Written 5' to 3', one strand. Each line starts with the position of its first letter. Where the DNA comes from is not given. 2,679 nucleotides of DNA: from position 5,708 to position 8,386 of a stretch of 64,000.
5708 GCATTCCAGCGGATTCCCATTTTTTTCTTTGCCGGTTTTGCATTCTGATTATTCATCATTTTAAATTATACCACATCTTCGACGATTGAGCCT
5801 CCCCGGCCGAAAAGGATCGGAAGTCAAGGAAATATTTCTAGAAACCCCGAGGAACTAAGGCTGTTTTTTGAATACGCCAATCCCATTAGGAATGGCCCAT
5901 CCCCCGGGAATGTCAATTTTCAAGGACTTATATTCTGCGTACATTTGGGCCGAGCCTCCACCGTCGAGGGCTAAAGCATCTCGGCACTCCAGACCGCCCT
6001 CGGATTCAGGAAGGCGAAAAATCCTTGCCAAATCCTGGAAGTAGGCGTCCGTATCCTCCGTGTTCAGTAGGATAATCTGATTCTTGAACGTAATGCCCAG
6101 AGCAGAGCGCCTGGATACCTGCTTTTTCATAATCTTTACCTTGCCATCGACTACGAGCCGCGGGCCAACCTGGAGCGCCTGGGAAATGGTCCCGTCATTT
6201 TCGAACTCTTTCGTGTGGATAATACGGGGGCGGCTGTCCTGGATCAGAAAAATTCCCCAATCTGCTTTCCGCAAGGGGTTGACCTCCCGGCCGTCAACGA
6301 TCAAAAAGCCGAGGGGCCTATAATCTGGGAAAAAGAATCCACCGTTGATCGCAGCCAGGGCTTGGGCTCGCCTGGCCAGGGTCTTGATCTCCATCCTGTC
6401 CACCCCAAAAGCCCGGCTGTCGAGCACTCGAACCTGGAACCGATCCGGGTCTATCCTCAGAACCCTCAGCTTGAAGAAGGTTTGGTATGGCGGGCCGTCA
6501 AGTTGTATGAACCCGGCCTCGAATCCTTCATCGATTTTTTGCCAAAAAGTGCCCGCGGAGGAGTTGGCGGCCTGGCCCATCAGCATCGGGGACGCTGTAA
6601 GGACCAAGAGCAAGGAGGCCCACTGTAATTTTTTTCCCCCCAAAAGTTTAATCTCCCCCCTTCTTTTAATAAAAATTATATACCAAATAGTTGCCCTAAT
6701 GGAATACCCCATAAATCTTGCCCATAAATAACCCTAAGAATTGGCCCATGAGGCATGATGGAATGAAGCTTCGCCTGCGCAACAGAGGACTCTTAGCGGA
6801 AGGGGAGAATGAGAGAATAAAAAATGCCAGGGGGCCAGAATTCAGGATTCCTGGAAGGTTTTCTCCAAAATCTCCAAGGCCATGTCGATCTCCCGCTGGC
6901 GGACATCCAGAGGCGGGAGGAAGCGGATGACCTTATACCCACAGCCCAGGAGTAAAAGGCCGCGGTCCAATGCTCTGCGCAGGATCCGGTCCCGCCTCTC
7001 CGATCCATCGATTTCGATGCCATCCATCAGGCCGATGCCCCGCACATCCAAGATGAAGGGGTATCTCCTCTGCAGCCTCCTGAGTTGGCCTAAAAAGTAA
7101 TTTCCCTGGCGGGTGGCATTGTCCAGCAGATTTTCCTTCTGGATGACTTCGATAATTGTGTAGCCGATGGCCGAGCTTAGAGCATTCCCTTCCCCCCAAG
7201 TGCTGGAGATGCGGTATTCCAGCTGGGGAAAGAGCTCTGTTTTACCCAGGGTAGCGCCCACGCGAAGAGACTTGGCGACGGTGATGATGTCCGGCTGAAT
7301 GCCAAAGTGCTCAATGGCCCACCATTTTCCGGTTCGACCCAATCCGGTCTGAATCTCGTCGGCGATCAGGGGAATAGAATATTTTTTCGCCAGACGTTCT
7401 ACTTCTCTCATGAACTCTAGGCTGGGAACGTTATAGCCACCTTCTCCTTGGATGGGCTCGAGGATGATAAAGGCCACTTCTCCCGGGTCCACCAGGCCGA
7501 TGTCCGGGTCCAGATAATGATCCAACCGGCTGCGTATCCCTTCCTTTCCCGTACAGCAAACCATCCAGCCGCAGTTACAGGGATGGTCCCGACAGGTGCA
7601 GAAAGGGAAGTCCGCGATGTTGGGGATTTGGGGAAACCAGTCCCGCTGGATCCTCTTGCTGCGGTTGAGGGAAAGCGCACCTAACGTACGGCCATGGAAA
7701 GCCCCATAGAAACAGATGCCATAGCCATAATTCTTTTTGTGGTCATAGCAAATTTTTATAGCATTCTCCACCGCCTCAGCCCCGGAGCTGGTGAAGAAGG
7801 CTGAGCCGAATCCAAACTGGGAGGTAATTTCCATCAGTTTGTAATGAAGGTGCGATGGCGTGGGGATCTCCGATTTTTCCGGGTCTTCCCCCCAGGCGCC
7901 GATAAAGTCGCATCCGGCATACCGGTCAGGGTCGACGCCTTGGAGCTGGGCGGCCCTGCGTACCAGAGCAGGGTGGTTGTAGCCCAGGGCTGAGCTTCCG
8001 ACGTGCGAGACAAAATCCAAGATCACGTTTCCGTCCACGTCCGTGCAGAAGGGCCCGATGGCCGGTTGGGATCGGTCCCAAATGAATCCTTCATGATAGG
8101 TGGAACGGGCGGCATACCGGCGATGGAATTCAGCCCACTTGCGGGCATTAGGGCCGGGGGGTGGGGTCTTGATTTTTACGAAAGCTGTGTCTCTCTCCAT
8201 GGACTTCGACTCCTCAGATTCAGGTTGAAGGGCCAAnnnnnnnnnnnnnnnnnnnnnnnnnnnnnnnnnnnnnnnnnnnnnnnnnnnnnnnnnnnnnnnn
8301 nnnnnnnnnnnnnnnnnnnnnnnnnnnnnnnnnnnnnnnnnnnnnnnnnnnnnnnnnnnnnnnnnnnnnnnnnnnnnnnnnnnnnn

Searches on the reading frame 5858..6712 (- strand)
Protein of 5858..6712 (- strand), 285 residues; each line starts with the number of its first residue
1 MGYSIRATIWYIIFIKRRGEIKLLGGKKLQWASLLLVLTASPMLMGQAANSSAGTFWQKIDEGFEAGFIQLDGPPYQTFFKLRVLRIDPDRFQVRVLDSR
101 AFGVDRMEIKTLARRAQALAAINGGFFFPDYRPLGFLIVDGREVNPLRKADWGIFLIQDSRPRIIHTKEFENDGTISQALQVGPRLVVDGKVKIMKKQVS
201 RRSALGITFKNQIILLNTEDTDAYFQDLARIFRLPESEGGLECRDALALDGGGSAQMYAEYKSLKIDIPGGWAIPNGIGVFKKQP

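Call 26: search_protein_families(library=pfam, proteins=[window:5858-6712:-], max_evalue=0.01)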
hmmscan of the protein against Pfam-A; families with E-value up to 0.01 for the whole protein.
window:5858-6712:- (285 aa): 1 family
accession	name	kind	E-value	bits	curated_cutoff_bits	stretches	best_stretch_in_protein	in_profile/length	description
PF09992.14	NAGPA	-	8.9e-25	88.3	25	1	117-281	2-169/169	Phosphodiester glycosidase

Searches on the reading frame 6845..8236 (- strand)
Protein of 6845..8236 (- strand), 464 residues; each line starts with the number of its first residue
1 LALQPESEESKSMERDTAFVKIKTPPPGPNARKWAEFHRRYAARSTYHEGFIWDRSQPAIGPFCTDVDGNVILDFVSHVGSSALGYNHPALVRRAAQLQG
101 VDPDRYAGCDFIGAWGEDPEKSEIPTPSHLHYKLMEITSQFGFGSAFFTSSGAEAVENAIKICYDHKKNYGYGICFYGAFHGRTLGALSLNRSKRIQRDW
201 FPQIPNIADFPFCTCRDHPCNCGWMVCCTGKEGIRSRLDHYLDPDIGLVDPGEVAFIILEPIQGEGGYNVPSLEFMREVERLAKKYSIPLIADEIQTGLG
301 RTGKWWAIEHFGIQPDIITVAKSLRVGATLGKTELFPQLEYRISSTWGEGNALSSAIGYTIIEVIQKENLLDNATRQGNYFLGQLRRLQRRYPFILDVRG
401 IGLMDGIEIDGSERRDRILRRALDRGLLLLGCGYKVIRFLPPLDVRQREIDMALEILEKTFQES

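Call 26: search_protein_families(library=pfam, proteins=[window:6845-8236:-], max_evalue=0.01)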
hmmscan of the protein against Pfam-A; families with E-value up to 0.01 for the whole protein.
window:6845-8236:- (464 aa): 1 family
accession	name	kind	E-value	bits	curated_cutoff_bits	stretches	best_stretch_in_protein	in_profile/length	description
PF00202.27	Aminotran_3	-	1e-83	281.7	30.5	1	60-460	17-402/403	Aminotransferase class-III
